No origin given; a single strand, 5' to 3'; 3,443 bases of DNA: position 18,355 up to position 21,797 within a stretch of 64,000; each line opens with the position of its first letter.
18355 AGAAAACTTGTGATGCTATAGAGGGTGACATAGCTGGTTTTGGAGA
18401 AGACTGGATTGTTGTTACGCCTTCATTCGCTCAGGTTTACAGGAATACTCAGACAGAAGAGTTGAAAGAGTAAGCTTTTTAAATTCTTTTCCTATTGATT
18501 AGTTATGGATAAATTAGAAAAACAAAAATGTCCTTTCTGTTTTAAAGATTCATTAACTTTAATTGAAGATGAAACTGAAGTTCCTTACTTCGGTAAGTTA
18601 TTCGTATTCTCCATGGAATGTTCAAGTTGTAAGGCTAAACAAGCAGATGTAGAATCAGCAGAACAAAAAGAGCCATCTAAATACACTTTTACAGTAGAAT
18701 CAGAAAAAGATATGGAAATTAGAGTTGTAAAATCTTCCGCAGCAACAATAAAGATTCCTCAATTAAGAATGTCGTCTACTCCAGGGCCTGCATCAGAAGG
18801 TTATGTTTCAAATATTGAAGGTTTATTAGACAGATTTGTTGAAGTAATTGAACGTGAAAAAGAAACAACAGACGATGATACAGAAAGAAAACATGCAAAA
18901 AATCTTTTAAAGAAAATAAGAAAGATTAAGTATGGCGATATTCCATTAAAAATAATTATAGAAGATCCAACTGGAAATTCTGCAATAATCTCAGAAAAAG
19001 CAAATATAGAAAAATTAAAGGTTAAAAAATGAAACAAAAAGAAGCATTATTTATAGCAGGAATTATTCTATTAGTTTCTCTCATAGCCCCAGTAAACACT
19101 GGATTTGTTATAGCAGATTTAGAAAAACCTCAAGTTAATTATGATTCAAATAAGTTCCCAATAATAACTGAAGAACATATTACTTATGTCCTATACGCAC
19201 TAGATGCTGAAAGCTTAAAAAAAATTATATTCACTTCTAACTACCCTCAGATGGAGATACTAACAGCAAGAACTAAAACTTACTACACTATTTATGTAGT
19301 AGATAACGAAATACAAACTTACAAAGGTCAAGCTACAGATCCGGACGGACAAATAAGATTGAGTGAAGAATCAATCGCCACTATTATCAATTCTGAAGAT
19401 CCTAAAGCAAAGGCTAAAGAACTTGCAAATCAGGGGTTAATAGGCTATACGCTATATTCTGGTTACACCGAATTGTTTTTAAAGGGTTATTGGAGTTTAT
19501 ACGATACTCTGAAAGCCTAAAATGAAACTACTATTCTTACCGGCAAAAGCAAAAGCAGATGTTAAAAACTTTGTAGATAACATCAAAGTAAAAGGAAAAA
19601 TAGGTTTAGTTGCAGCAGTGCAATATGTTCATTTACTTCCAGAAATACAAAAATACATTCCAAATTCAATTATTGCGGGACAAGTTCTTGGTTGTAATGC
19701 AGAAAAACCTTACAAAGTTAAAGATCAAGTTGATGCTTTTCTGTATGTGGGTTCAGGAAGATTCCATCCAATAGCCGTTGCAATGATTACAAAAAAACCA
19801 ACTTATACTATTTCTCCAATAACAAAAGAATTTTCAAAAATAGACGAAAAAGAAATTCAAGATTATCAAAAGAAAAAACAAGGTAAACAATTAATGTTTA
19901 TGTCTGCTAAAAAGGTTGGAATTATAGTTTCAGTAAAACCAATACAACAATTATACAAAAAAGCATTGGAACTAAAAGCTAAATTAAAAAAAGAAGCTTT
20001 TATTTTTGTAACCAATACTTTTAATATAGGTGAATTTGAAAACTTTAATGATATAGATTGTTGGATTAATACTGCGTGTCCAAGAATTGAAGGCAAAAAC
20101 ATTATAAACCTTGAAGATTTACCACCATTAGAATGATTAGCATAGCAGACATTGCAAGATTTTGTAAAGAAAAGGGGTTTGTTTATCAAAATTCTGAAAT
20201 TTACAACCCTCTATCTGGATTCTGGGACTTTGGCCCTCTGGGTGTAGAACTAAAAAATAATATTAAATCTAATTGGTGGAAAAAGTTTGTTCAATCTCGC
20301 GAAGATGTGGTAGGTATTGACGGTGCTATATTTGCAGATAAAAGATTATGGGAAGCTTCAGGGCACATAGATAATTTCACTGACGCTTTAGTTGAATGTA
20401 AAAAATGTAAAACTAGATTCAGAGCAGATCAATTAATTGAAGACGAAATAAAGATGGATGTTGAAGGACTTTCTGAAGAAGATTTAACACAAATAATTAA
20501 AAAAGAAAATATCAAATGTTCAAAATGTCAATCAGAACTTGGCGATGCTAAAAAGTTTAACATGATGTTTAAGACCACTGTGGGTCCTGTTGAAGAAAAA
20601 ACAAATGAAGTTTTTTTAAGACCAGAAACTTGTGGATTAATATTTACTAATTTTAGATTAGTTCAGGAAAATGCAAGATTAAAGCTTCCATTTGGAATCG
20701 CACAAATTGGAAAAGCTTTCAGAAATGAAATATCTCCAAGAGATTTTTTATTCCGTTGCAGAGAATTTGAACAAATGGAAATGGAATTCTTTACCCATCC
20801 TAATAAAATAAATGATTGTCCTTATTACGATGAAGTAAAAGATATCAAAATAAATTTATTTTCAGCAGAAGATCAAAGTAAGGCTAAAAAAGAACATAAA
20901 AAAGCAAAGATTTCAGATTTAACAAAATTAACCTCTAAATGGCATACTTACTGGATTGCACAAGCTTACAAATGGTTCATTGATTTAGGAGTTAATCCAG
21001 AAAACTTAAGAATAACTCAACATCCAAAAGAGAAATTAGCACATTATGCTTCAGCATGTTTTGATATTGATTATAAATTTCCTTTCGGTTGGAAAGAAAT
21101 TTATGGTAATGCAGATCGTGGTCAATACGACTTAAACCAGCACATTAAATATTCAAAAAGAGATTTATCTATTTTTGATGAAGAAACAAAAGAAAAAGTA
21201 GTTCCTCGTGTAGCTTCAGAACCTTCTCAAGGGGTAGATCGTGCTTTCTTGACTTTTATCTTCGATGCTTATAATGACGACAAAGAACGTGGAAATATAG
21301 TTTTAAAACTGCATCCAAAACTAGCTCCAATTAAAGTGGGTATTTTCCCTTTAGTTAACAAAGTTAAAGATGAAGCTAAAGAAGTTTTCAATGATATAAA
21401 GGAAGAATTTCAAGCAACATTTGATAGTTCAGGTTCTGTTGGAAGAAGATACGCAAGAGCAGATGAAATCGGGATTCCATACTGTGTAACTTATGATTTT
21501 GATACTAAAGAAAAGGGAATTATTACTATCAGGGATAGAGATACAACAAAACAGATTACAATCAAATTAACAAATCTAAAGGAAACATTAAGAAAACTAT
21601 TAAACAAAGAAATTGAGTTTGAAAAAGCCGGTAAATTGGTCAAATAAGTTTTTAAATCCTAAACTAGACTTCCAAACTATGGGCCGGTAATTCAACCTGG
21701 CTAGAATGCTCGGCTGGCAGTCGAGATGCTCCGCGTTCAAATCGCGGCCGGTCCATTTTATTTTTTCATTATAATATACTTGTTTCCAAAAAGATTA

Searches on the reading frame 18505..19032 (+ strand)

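Call 13: search_protein_families(library=pfam, proteins=[window:18505-19032:+], max_evalue=0.001)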
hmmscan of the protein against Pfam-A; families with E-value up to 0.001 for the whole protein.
window:18505-19032:+ (175 aa): 2 families
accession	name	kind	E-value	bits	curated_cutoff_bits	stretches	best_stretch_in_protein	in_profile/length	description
PF22794.1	jr-ZPR1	-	6.1e-21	75.1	27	1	68-169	1-104/125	ZPR1 jelly-roll domain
PF03367.19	Zn_ribbon_ZPR1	-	3.1e-07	30.1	23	1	7-54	7-53/56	ZPR1 zinc-finger domain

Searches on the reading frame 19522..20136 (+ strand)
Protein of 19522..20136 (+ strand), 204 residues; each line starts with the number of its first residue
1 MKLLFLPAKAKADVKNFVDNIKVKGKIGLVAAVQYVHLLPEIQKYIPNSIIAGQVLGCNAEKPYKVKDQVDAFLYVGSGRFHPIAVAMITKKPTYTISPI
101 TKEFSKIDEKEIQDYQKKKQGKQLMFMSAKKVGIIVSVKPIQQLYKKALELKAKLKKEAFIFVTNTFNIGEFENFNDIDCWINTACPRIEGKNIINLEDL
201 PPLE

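Call 13: search_protein_families(library=pfam, proteins=[window:19522-20136:+], max_evalue=0.001)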
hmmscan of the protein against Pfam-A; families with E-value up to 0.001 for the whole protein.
window:19522-20136:+ (204 aa): 1 family
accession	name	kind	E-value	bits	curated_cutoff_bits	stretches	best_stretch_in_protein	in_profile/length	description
PF01866.22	Diphthamide_syn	-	4.7e-36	125.2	33.2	1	2-190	64-271/302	Putative diphthamide synthesis protein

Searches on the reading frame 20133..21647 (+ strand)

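Call 13: search_protein_families(library=pfam, proteins=[window:20133-21647:+], max_evalue=0.001)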
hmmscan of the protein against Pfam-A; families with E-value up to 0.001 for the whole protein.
window:20133-21647:+ (504 aa): 2 families
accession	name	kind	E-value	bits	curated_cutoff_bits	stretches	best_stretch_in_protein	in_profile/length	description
PF03129.25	HGTP_anticodon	-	6e-20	71.6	21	1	401-488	1-93/94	Anticodon binding domain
PF00587.30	tRNA-synt_2b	-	3e-10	40.9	29.3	1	155-239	6-88/179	tRNA synthetase class II core domain (G, H, P, S and T)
